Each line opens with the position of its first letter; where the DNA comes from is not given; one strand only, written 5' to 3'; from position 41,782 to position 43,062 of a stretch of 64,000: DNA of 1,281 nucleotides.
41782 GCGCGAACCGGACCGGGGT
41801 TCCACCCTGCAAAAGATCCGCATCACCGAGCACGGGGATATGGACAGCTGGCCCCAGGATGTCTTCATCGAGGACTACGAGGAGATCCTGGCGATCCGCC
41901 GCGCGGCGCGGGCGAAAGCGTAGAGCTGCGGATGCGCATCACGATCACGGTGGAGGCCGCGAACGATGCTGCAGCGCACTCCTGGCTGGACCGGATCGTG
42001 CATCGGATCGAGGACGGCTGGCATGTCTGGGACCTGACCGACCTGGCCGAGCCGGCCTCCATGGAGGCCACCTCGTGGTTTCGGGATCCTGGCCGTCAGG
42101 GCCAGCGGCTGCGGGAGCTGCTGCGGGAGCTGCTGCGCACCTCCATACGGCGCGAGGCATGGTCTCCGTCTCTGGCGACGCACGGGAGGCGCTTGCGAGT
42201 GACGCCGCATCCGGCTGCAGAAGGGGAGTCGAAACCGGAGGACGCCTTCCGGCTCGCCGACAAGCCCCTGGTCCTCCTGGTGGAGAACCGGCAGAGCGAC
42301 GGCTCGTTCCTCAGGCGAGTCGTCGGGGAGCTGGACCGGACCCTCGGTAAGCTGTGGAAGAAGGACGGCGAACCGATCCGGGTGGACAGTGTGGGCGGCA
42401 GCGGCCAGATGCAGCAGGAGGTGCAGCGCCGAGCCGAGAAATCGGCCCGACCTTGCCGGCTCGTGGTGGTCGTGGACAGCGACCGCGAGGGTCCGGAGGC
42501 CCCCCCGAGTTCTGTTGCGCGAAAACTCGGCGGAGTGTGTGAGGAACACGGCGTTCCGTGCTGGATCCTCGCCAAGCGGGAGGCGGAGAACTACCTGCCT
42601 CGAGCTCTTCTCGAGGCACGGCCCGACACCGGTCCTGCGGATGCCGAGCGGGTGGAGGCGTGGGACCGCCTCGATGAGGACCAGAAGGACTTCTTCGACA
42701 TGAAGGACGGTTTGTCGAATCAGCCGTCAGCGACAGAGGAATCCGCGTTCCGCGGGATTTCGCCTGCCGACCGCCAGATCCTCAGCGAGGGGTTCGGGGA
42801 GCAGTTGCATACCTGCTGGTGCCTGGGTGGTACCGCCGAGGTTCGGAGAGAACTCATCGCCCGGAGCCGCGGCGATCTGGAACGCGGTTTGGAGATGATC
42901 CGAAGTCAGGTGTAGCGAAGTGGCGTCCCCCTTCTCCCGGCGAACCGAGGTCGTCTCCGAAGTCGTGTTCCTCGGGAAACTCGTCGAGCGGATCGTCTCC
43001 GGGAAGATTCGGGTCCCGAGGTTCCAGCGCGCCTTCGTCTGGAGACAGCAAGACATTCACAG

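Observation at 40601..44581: PARIS-like AriA/AriB module plus a DUF262 gene: candidate three-gene defence system inserted after acs-pepA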

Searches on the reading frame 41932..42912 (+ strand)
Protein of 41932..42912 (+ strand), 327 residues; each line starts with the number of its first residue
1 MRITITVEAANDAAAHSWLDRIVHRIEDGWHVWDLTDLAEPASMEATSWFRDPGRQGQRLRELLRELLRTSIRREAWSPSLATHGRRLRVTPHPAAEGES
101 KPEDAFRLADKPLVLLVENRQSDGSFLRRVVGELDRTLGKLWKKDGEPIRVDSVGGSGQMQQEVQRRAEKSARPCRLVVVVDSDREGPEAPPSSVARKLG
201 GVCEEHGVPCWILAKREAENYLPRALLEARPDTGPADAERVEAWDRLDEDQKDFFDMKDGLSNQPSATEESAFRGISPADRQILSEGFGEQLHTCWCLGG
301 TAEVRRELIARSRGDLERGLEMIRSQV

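Call 6: search_protein_families(library=pfam, proteins=[window:41932-42912:+], max_evalue=1)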
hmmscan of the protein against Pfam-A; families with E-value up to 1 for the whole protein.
window:41932-42912:+ (327 aa): 0 families

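Call 7: search_protein_families(library=padloc, proteins=[window:41932-42912:+], max_evalue=1)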
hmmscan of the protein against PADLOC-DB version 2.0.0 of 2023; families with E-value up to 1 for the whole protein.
window:41932-42912:+ (327 aa): 2 families
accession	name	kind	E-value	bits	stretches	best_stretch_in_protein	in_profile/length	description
PDLC04708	PDC-M55B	-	8.5e-36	122.4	1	1-295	1-280/315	-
PDLC04196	HEC-01B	-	0.012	13.6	1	126-221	20-113/197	-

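Call 8: search_protein_families(library=ncbifam, proteins=[window:41932-42912:+], max_evalue=1)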
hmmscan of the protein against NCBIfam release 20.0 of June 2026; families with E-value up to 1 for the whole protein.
window:41932-42912:+ (327 aa): 0 families

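Call 12: find_homologous_proteins(query=window:41932-42912:+)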
Query window:41932-42912:+ (327 aa): 507 proteins with E <= 0.001 among 8000 candidates; the best 120 are listed.
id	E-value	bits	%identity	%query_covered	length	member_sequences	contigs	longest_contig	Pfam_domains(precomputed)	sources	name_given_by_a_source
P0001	9.7e-216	734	100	100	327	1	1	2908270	-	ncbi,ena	-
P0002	6.9e-130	451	66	100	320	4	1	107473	-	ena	-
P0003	1.6e-122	427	62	100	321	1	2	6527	-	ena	-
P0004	3.3e-122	426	64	100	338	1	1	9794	-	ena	-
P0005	1.0e-120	421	61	100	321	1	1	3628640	-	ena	-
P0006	1.0e-119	418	59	100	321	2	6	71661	-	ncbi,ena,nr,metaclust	ncbi:MAG: hypothetical protein OXF93_03585 [Acidobacteria bacterium]|nr:hypothetical protein [Acidob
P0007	3.9e-117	410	59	100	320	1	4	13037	-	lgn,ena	-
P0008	4.9e-117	409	62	100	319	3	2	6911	-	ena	-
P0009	5.3e-117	409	60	100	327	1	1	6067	-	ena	-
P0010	5.4e-117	409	59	100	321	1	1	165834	-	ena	-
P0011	1.1e-116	408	60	100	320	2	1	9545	-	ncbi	-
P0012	2.6e-116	407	58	100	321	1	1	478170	-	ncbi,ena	-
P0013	2.9e-116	407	61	100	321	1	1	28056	-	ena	-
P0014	1.4e-115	404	58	100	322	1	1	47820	-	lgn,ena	-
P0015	1.7e-115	404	58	100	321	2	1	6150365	-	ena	-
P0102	2.8e-108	380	53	100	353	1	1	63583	-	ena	-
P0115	1.1e-107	379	54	100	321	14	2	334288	-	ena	-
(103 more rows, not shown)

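Call 27: predict_structure(alignment_id=A1)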
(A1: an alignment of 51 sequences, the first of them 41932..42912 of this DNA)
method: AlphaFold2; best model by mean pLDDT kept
length: 327 residues; sequences in the alignment: 51
mean_pLDDT: 83.3   pTM: 0.81
mean pLDDT of the five models: 83.3, 81.0, 80.0, 69.6, 64.0
residues with pLDDT >= 90: 111; 70-90: 166; 50-70: 46; < 50: 4
segments of 3 or more residues with pLDDT < 50: 76-79
pLDDT, mean of each block of 10 residues (from residue 1): 92 93 90 78 87 74 82 55 76 91 93 93 86 87 91 89 89 80 82 92 93 80 67 77 87 84 82 89 86 64 73 84 89
secondary structure, 60 per line:
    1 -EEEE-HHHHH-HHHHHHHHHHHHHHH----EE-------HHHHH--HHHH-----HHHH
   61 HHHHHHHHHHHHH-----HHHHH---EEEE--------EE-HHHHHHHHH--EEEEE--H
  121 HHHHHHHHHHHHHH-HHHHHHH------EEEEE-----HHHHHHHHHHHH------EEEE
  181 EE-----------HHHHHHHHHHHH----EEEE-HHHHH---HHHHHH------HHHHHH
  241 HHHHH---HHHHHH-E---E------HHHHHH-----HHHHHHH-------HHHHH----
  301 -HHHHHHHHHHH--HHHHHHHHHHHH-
elements in order: E2-5 H7-11 H13-27 H41-45 H48-51 H57-73 H79-83 E87-90 H102-110 E113-117 H120-134 H136-142 E149-153 H159-170 E177-182 H194-205 E210-213 H215-219 H223-228 H235-245 H249-254 H267-272 H278-284 H292-296 H302-312 H315-326

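Call 28: find_encoding_contigs(protein=P0005, flank=8000, max_places=2)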
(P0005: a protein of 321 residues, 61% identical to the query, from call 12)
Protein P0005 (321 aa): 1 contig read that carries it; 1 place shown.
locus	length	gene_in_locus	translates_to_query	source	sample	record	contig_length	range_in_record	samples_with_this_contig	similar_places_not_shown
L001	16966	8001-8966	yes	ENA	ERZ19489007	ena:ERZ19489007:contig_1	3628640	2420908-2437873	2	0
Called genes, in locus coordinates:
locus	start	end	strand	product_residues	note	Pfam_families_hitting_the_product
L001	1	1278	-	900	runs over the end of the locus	PF25873:WHD_MalT, PF17874:TPR_MalT, PF00196:GerE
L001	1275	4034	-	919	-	PF25873:WHD_MalT, PF17874:TPR_MalT, PF00196:GerE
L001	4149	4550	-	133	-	-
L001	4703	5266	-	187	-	-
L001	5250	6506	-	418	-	PF00174:Oxidored_molyb, PF03404:Mo-co_dimer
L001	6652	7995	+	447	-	PF13175:AAA_15, PF13476:AAA_23 (weak), PF13304:AAA_21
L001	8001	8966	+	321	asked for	-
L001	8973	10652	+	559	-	PF03235:GmrSD_N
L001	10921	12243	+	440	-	PF05598:DUF772, PF01609:DDE_Tnp_1, PF13751:DDE_Tnp_1_6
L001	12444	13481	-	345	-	PF00892:EamA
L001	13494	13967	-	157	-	-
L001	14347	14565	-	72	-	PF04014:MazE_antitoxin (weak), PF15937:PrlF_antitoxin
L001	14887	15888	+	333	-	-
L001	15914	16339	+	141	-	PF00589:Phage_integrase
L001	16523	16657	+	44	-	-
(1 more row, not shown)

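Call 30: search_protein_representatives(alignment_id=A1)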
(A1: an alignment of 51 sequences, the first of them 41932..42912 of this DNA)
Query: 51 sequences, 321 profile positions. Proteins with E-value up to 0.001 (for the whole library): 1572; up to 1e-10: 945; up to 1e-30: 136. The best 150 are listed.
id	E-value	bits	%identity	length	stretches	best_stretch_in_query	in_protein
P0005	2.0e-177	605.7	-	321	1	1-321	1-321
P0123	2.2e-144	497.1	-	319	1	1-321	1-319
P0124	1.0e-116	406.2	-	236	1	82-321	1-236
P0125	6.2e-106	370.8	-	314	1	1-321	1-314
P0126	1.5e-105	369.6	-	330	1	1-321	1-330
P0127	4.5e-104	364.7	-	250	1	1-217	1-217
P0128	1.4e-103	363.1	-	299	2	1-256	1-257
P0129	5.0e-103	361.3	-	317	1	1-320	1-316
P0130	8.3e-100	350.7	-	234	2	193-321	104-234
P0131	4.0e-91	322.1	-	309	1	1-251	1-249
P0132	2.7e-90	319.4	-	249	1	1-246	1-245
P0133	3.0e-89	316.0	-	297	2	1-253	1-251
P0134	4.6e-88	312.1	-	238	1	84-321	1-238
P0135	2.4e-86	306.5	-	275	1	1-171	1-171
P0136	4.6e-86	305.5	-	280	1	1-204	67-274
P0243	8.9e-32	127.1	-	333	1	1-318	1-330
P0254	3.9e-31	125.0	-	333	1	5-318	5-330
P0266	2.1e-29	119.3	-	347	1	1-277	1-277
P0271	5.3e-29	118.0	-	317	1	1-291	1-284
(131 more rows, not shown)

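Call 33: search_protein_families(library=pfam, alignment_id=A2, max_evalue=1)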
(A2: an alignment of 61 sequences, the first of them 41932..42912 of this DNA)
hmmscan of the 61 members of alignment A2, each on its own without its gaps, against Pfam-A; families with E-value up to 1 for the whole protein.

A. member 1, window:41932-42912:+ (327 aa): 0 families

B. families by the number of members that match (of 61 scanned): 24 families
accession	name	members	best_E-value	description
PF00857.26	Isochorismatase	1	0.00066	Isochorismatase domain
PF20381.4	Rv1476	1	0.0016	Membrane protein Rv1476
PF10879.14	DUF2674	1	0.022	Protein of unknown function (DUF2674)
PF06527.16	TniQ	1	0.03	TniQ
PF12096.13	DUF3572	1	0.049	Protein of unknown function (DUF3572)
PF20306.3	Sp-DndD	1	0.054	Small protein found in certain Dnd DNA modification systems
PF12698.13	ABC2_membrane_3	1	0.069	ABC-2 family transporter protein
PF08876.17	DUF1836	1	0.09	Domain of unknown function (DUF1836)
PF17618.7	SL4P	1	0.092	Uncharacterized Strongylid L4 protein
PF08474.16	MYT1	1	0.098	Myelin transcription factor 1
PF15787.11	DUF4704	1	0.1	Neurobeachin/BDCP, DUF4704 alpha solenoid region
PF06375.16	AP3D1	1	0.1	AP-3 complex subunit delta-1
PF07863.16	CtnDOT_TraJ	1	0.11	Homologues of TraJ from Bacteroides conjugative transposon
PF22835.1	TEX13B-like_middle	1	0.11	Testis-expressed protein 13B-like, middle domain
PF12596.13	Tnp_P_element_C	1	0.14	87kDa Transposase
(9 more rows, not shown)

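Call 39: find_related_loci(query=A1, collection=genome_contigs, flank=7000)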
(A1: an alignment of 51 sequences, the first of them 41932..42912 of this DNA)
Query A1 (327 aa) in genome_contigs; peptide patterns used: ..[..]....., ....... (x = any residue, [..] = any of these).
96 stretches matched a pattern; 67 encode a relative of the query (tblastn E <= 1e-3); 66 distinct loci.
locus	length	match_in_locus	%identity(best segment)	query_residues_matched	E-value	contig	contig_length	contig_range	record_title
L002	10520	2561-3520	65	1-327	2e-130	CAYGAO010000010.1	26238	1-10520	MAG TPA_asm: uncultured Acidobacteriota bacterium isolate ERP110561_co1_40 genome assembly, contig: NODE_1169_length_262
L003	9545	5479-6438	60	1-327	3e-120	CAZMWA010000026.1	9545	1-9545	MAG TPA_asm: uncultured Vicinamibacteraceae bacterium isolate SRP338948_co1_127 genome assembly, contig: k141_518062, wh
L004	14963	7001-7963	59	1-327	3e-117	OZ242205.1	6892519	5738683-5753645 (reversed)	MAG: Vicinamibacterales bacterium isolate eeb0043e-0032-4cf8-a264-719f6bba5173 genome assembly, chromosome: 1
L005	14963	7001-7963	58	1-327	2e-116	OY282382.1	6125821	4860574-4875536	MAG: uncultured Vicinamibacterales bacterium isolate e65da963-7c29-4b68-91ce-224fd25ea74c genome assembly, chromosome: 1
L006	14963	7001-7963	57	1-327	3e-115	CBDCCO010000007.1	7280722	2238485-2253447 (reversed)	MAG: Vicinamibacterales bacterium isolate 33854e28-373d-43bf-a5c3-6fc065bbcf3f genome assembly, contig: contig_7, whole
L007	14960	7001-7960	57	1-327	3e-115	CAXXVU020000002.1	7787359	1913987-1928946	MAG: Vicinamibacterales bacterium isolate bab29b19-afa8-4b77-beae-9eb7b8b40fcf genome assembly, contig: contig_2, whole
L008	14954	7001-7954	56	3-327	9e-113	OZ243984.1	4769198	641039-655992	MAG: uncultured Candidatus Binatia bacterium isolate 31174faa-af5d-46df-8d7f-4a8f69c76524 genome assembly, chromosome: 1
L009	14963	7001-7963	57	1-327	5e-113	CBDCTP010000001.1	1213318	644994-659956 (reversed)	MAG: Vicinamibacterales bacterium isolate 10f4adea-8e09-47d4-a7a3-d2416a85f142 genome assembly, contig: contig_1, whole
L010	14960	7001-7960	58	1-326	7e-120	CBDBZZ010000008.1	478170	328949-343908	MAG: Bryobacterales bacterium isolate 74d63353-912c-4bc9-bbc2-a65f7fa8b3d4 genome assembly, contig: contig_8, whole geno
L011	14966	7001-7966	56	1-327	6e-112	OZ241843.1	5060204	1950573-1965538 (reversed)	MAG: Vicinamibacterales bacterium isolate d728d8a6-ce75-4a6f-b799-faf650d2db42 genome assembly, chromosome: 1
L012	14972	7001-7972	56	1-327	5e-111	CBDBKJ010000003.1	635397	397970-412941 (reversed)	MAG: Vicinamibacterales bacterium isolate 439a5d20-bfdb-4aba-b463-0bc3b0a73bd6 genome assembly, contig: contig_3, whole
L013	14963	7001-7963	56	1-327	5e-111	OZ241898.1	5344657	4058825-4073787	MAG: Vicinamibacterales bacterium isolate 479fc26a-c5fd-4f96-80c2-dbb1f079bd2a genome assembly, chromosome: 1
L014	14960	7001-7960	55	1-327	7e-110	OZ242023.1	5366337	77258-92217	MAG: Gammaproteobacteria bacterium isolate bb6fca1c-7aa0-4b6b-ab67-8beeb69306b8 genome assembly, chromosome: 1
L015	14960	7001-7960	53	1-327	4e-110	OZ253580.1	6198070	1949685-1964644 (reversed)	MAG: Acidobacteriota bacterium isolate 47452053-f15d-47d9-810f-b45a5afbde1b genome assembly, chromosome: 1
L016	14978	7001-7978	55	1-327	5e-110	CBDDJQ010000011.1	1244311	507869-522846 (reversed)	MAG: Vicinamibacterales bacterium isolate 129384ec-5128-4c8d-99b8-9bb019431b25 genome assembly, contig: contig_11, whole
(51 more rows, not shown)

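Call 41: find_encoding_contigs(protein=P0254, flank=6000, max_places=2)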
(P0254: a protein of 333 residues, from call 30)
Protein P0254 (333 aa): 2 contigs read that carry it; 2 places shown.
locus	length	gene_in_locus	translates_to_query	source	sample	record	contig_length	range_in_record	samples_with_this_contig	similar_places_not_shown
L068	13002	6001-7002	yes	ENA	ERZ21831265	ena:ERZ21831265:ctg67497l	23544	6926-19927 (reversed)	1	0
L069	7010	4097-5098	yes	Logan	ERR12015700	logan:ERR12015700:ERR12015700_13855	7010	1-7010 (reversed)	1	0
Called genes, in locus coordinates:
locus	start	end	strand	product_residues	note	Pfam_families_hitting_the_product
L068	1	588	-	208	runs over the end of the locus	-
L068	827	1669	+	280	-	PF02082:Rrf2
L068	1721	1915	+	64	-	-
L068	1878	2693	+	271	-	-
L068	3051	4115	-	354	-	PF00005:ABC_tran (faint), PF03193:RsgA_GTPase, PF01926:MMR_HSR1 (weak)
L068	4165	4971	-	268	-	-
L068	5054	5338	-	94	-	-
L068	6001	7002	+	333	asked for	-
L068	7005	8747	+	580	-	PF03235:GmrSD_N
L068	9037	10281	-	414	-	PF12801:Fer4_5 (weak), PF12797:Fer4_2 (faint), PF12837:Fer4_6 (faint), PF13187:Fer4_9 (faint), PF13237:Fer4_10 (faint), PF12801:Fer4_5 (weak), PF00037:Fer4 (weak), PF12838:Fer4_7 (weak), +3 more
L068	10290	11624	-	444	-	PF00070:Pyr_redox (faint), PF00890:FAD_binding_2 (faint), PF07992:Pyr_redox_2 (faint), PF12831:FAD_oxidored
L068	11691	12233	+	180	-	-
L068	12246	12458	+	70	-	-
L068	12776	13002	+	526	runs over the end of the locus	PF01120:Alpha_L_fucos, PF16757:Fucosidase_C (weak)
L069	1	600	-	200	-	?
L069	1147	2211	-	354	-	PF00005:ABC_tran (faint), PF03193:RsgA_GTPase, PF01926:MMR_HSR1 (weak)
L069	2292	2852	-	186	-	-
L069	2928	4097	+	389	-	PF13304:AAA_21, PF13175:AAA_15 (weak), PF12476:DUF3696 (weak)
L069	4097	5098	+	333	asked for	-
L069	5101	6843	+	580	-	PF03235:GmrSD_N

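Call 42: search_solved_structures(query=A2, max_evalue=10)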
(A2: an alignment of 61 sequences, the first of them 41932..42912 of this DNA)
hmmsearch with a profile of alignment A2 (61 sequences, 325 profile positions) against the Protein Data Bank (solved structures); distinct sequences matched with E-value up to 10: 1.
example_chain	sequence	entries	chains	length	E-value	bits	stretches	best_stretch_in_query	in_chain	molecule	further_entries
9i5v_J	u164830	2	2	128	1.7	10.9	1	204-225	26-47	Small ribosomal subunit protein uS9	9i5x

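Call 45: find_encoding_contigs(protein=P0001, flank=10000, max_places=1)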
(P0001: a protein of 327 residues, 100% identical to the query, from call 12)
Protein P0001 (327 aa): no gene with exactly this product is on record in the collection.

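Call 51: find_encoding_contigs(protein=P0015, flank=8000, max_places=1)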
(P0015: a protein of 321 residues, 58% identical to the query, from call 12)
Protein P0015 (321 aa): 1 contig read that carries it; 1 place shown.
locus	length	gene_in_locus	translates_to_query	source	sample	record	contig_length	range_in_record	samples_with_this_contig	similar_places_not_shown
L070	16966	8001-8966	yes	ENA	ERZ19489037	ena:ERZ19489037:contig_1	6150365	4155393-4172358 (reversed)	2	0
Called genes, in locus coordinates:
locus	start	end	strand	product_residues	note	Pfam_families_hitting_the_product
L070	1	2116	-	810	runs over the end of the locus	PF13442:Cytochrome_CBB3 (faint), PF07626:PSD3, PF07637:PSD5, PF07631:PSD4, PF07627:PSCyt3, PF07624:PSD2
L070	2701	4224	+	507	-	PF12796:Ank_2, PF13637:Ank_4 (weak), PF13857:Ank_5, PF13637:Ank_4 (weak), PF13857:Ank_5 (weak), PF00023:Ank (weak), PF12796:Ank_2, PF12796:Ank_2, +6 more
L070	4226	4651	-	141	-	PF03928:HbpS-like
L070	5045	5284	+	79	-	-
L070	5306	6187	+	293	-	PF00578:AhpC-TSA, PF08534:Redoxin (faint), PF11412:DsbD_N (weak)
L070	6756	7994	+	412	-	PF13175:AAA_15 (weak), PF13304:AAA_21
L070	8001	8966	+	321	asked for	-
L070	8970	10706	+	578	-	PF03235:GmrSD_N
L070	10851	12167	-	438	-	PF01011:PQQ (faint), PF13360:PQQ_2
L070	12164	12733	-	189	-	-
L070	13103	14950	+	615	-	PF00270:DEAD, PF00271:Helicase_C, PF16124:RecQ_Zn_bind, PF09382:RQC, PF00570:HRDC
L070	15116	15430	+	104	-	-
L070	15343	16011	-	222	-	PF00691:OmpA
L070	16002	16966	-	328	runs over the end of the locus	PF05762:VWA_CoxE, PF00092:VWA (weak), PF13519:VWA_2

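Call 52: find_encoding_contigs(protein=P0102, flank=8000, max_places=1)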
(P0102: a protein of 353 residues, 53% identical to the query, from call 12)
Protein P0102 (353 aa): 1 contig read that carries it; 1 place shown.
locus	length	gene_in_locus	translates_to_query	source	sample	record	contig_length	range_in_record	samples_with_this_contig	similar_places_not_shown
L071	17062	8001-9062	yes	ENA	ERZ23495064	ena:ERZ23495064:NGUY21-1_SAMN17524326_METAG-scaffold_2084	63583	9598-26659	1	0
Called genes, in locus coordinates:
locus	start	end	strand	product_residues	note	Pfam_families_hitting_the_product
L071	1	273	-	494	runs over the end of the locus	PF07394:DUF1501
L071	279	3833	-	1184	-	PF07635:PSCyt1, PF13442:Cytochrome_CBB3 (faint), PF07635:PSCyt1, PF07583:PSCyt2, PF13385:Laminin_G_3, PF07587:PSD1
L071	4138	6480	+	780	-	PF07228:SpoIIE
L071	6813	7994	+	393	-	PF13175:AAA_15 (faint), PF13304:AAA_21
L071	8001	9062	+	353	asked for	-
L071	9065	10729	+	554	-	PF03235:GmrSD_N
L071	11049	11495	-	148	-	-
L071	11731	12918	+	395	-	PF01011:PQQ (faint), PF13360:PQQ_2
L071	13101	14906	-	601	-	PF01011:PQQ, PF13360:PQQ_2, PF13570:Beta-prop_ACSF4 (faint), PF01011:PQQ, PF13360:PQQ_2 (weak)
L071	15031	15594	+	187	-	PF28009:SCO5918, PF15919:HicB_lk_antitox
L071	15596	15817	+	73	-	PF07927:HicA_toxin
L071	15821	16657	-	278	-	PF00588:SpoU_methylase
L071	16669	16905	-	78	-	-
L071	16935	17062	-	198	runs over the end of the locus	-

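Call 53: find_encoding_contigs(protein=P0115, flank=8000, max_places=2)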
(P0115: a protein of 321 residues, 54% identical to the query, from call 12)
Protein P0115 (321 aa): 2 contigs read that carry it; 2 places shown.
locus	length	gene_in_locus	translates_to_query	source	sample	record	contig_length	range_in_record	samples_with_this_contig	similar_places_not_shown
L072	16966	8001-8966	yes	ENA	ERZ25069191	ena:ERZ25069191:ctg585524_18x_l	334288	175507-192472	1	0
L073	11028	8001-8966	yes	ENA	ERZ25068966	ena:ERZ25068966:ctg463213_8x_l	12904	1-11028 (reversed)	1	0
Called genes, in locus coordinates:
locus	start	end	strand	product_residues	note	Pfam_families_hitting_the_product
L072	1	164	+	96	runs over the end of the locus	-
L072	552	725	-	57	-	-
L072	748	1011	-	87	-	-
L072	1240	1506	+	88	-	-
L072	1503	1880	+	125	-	-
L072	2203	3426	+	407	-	PF01321:Creatinase_N, PF00557:Peptidase_M24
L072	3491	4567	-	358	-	PF00296:Bac_luciferase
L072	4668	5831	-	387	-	PF01321:Creatinase_N, PF00557:Peptidase_M24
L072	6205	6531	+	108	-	-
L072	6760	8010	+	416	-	PF13175:AAA_15, PF13304:AAA_21 (weak)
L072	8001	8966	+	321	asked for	-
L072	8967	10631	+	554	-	PF03235:GmrSD_N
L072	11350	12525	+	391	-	PF01425:Amidase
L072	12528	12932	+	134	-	PF11533:AtzH-like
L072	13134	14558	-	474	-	PF00501:AMP-binding, PF13193:AMP-binding_C (weak)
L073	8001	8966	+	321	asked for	-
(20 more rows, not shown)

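Call 75: find_encoding_contigs(protein=P0271, flank=5000, max_places=2)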
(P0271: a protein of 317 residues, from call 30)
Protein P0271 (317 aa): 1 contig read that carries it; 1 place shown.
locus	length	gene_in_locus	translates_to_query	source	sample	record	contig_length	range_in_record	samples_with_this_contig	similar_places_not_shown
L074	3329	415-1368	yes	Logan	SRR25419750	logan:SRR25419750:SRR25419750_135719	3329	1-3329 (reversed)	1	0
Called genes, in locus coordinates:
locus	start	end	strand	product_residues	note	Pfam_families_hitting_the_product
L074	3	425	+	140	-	?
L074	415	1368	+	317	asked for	-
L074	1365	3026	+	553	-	PF03235:GmrSD_N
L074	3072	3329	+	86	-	?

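Call 76: find_encoding_contigs(protein=P0266, flank=5000, max_places=2)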
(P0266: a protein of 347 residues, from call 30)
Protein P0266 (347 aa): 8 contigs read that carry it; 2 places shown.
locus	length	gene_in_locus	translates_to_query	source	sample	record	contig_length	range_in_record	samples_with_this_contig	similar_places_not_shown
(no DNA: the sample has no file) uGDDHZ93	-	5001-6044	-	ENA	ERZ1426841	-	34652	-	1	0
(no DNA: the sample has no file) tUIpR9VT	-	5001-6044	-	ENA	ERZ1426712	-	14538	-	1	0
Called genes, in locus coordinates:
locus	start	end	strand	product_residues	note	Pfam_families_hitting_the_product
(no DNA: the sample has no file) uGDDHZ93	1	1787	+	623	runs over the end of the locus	PF13522:GATase_6, PF13537:GATase_7, PF00733:Asn_synthase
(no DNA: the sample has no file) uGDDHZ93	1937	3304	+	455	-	PF09861:Lar_N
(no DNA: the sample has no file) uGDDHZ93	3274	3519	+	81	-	-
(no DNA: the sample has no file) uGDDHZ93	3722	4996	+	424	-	PF13175:AAA_15, PF13304:AAA_21 (faint), PF13175:AAA_15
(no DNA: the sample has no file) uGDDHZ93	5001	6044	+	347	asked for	-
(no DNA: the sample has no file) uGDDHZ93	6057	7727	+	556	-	PF03235:GmrSD_N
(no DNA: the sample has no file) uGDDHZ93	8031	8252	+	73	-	-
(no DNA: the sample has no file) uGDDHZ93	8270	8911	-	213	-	?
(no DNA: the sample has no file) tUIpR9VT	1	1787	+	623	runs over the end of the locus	PF13522:GATase_6, PF13537:GATase_7, PF00733:Asn_synthase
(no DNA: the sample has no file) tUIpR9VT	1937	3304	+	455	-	PF09861:Lar_N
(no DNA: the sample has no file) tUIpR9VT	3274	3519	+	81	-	-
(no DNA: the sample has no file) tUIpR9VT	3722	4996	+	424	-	PF13175:AAA_15, PF13304:AAA_21 (faint), PF13175:AAA_15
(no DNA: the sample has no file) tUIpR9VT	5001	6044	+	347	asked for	-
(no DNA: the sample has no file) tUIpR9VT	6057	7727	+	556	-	PF03235:GmrSD_N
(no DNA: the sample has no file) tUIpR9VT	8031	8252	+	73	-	-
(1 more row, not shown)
